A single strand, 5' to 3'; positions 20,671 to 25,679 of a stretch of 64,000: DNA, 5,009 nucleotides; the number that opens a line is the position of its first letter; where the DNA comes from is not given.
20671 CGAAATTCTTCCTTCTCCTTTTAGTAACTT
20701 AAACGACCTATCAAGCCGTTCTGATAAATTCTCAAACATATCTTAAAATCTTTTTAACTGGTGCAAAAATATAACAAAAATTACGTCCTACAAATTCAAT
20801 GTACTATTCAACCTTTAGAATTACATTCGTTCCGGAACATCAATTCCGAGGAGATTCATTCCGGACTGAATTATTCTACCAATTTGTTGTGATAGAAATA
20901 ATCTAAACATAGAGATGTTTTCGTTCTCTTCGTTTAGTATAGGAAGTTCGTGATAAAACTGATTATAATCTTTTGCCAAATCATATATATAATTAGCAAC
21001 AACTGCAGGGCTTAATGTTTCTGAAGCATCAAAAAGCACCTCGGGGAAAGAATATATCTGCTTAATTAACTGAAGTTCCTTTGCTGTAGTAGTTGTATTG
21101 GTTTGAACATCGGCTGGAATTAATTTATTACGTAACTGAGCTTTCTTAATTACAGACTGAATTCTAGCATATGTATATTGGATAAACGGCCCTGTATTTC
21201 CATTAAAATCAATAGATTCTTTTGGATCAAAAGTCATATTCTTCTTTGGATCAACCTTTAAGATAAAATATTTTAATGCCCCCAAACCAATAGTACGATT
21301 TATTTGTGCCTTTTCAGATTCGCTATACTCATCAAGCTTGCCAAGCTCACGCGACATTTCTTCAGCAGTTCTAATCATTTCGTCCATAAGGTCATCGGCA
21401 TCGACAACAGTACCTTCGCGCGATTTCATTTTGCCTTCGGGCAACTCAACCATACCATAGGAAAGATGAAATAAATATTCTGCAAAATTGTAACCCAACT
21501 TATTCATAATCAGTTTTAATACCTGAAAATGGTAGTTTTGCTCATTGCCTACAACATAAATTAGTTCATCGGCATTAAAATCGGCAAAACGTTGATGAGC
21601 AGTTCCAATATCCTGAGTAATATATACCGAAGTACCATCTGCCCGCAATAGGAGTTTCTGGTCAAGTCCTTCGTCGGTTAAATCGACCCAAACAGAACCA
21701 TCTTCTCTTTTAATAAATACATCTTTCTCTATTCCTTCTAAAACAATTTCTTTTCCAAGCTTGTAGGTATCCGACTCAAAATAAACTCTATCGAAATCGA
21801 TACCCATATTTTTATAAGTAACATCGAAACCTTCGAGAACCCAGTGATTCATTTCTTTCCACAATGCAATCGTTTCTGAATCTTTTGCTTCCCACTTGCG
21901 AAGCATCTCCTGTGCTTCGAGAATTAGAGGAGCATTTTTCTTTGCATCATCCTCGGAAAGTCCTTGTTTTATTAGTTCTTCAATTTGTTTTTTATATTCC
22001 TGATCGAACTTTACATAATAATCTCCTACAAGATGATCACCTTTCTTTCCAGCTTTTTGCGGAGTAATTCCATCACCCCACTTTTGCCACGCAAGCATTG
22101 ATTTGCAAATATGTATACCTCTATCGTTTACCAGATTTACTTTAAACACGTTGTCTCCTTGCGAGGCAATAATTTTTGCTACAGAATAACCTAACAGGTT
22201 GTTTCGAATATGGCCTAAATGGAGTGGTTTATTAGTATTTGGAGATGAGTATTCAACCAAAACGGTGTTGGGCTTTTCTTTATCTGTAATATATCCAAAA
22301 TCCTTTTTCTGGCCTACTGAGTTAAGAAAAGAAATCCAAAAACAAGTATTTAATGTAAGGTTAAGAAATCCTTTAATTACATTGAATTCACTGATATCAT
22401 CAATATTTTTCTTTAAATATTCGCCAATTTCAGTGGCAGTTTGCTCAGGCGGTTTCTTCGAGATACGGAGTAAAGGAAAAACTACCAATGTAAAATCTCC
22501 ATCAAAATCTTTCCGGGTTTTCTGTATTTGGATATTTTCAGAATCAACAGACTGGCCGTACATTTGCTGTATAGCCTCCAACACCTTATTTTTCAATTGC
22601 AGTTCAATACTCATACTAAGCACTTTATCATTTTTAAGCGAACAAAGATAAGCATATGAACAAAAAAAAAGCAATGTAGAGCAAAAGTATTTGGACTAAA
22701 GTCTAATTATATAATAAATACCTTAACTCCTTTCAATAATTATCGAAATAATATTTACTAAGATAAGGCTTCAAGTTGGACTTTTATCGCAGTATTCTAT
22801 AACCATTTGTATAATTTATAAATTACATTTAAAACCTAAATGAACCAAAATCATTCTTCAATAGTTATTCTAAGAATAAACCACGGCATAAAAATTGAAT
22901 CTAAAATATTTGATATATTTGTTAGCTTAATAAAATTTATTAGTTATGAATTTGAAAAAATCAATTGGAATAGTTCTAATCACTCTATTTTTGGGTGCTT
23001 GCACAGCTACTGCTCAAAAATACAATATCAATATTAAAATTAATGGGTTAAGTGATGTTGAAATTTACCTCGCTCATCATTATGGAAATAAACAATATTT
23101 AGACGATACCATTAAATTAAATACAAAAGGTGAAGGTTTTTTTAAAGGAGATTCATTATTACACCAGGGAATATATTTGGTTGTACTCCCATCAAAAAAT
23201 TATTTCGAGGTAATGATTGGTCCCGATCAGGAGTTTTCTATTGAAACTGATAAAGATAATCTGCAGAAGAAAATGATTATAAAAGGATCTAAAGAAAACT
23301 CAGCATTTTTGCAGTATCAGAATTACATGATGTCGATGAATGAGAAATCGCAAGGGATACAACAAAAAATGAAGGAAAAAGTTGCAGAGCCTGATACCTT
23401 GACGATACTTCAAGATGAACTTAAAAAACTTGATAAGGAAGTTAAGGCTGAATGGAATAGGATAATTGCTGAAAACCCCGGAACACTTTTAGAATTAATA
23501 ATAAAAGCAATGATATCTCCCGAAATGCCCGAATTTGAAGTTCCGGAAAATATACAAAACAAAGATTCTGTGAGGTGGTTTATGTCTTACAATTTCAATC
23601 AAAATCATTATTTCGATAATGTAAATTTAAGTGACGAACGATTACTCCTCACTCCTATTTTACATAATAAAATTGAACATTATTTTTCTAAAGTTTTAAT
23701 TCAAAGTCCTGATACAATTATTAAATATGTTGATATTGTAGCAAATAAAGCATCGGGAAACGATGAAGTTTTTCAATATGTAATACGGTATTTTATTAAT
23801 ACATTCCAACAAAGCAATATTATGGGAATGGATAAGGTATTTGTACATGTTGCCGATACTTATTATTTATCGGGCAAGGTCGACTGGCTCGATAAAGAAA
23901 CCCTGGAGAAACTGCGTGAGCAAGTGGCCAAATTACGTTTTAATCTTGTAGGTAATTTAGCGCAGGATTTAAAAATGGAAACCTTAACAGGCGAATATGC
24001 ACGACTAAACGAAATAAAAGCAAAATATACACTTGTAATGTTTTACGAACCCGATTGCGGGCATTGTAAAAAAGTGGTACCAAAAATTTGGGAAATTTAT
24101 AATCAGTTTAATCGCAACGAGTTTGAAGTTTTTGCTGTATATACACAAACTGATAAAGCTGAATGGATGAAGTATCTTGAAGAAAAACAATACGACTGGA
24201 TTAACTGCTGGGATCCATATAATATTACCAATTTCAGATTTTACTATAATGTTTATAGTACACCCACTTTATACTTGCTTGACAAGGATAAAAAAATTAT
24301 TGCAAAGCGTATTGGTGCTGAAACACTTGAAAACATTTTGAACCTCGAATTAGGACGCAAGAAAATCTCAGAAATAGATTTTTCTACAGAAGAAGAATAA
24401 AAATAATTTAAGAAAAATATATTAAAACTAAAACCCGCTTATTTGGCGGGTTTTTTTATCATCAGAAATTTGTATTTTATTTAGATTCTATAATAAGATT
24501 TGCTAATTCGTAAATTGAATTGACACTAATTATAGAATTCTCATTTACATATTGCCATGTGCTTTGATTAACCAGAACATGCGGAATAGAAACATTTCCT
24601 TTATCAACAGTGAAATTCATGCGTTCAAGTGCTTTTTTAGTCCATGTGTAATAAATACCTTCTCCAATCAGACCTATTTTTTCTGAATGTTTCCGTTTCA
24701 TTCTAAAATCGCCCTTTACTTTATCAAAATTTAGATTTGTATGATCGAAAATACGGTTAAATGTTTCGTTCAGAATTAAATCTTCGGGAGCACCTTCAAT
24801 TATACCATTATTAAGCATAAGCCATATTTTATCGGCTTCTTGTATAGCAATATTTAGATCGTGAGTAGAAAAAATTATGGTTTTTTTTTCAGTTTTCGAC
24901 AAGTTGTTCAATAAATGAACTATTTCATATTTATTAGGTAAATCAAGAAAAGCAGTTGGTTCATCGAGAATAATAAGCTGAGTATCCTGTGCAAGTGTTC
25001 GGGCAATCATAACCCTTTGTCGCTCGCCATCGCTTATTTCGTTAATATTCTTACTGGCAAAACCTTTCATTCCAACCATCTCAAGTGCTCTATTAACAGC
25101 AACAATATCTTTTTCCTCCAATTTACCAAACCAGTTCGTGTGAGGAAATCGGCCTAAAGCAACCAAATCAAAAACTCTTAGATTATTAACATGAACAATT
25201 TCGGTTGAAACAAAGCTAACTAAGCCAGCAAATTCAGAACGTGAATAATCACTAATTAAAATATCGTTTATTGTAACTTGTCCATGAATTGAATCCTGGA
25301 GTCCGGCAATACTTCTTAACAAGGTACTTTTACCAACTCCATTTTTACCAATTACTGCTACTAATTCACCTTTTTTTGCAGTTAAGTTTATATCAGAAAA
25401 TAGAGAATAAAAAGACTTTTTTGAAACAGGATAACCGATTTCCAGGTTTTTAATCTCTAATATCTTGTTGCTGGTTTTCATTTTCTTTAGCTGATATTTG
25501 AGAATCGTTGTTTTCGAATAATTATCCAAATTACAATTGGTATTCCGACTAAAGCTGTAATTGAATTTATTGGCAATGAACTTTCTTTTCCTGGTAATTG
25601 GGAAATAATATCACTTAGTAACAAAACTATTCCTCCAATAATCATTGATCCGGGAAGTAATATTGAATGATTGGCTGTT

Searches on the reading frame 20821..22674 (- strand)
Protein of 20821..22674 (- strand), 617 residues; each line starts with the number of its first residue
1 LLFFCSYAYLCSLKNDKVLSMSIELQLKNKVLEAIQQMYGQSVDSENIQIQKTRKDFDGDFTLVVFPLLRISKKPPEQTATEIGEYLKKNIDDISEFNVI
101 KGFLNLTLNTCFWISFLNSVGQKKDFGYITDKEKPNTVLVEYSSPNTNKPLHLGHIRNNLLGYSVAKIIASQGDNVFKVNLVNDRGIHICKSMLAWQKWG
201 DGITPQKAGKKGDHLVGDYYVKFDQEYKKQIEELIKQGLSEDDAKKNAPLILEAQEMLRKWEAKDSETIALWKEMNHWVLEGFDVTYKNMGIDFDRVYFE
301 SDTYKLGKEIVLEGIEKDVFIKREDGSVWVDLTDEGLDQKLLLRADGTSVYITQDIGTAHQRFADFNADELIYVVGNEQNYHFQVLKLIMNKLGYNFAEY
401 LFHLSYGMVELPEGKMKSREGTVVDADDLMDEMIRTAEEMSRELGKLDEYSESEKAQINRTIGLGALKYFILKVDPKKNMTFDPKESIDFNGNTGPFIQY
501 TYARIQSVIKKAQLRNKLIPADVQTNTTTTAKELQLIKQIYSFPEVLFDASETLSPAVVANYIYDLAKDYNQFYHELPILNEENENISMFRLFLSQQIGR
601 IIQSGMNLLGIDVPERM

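Call 90: search_protein_families(library=pfam, proteins=[window:20821-22674:-], max_evalue=0.00001)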
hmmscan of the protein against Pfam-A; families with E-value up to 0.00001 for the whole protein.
window:20821-22674:- (617 aa): 3 families
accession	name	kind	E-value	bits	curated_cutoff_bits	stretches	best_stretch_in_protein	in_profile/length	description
PF00750.26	tRNA-synt_1d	-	4.9e-44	151.2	23.3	1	132-482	16-347/349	tRNA synthetases class I (R), catalytic domain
PF05746.21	DALR_1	-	1.3e-31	109.5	22.3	1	498-617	1-117/117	DALR anticodon binding domain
PF03485.21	Arg_tRNA_synt_N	-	1.2e-09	39.1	21.5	1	26-108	2-85/85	Arginyl tRNA synthetase N terminal domain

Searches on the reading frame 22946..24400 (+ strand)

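Call 90: search_protein_families(library=pfam, proteins=[window:22946-24400:+], max_evalue=0.00001)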
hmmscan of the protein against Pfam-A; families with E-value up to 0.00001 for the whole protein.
window:22946-24400:+ (484 aa): 7 families
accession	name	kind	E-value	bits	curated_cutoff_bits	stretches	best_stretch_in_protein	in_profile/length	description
PF13905.12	Thioredoxin_8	-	1.2e-13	51.6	27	1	360-451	2-94/94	Thioredoxin-like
PF00578.27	AhpC-TSA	-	4.2e-12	46.5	26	1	335-452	1-122/124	AhpC/TSA family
PF13098.12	Thioredoxin_2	-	6.8e-10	39.7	27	1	358-464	4-100/104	Thioredoxin-like domain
PF17127.10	DUF5106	-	7.1e-10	39.9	28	1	194-329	18-150/151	Domain of unknown function (DUF5106)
PF08534.16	Redoxin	-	1.1e-08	35.4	26.6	1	335-460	2-137/148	Redoxin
PF00085.26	Thioredoxin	-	2.6e-07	31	23.5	0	358-399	17-57/103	Thioredoxin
PF14289.11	DUF4369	-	2.2e-06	28.6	25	1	26-121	1-91/91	Domain of unknown function (DUF4369)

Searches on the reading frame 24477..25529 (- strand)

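Call 90: search_protein_families(library=pfam, proteins=[window:24477-25529:-], max_evalue=0.00001)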
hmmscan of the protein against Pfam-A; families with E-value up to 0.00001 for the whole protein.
window:24477-25529:- (350 aa): 2 families
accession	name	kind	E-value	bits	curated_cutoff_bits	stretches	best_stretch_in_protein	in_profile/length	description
PF00005.33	ABC_tran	-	1.1e-30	107.5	25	1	45-193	2-137/137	ABC transporter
PF13304.12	AAA_21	-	1.6e-12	48.6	27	0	163-227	236-302/304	AAA domain, putative AbiEii toxin, Type IV TA system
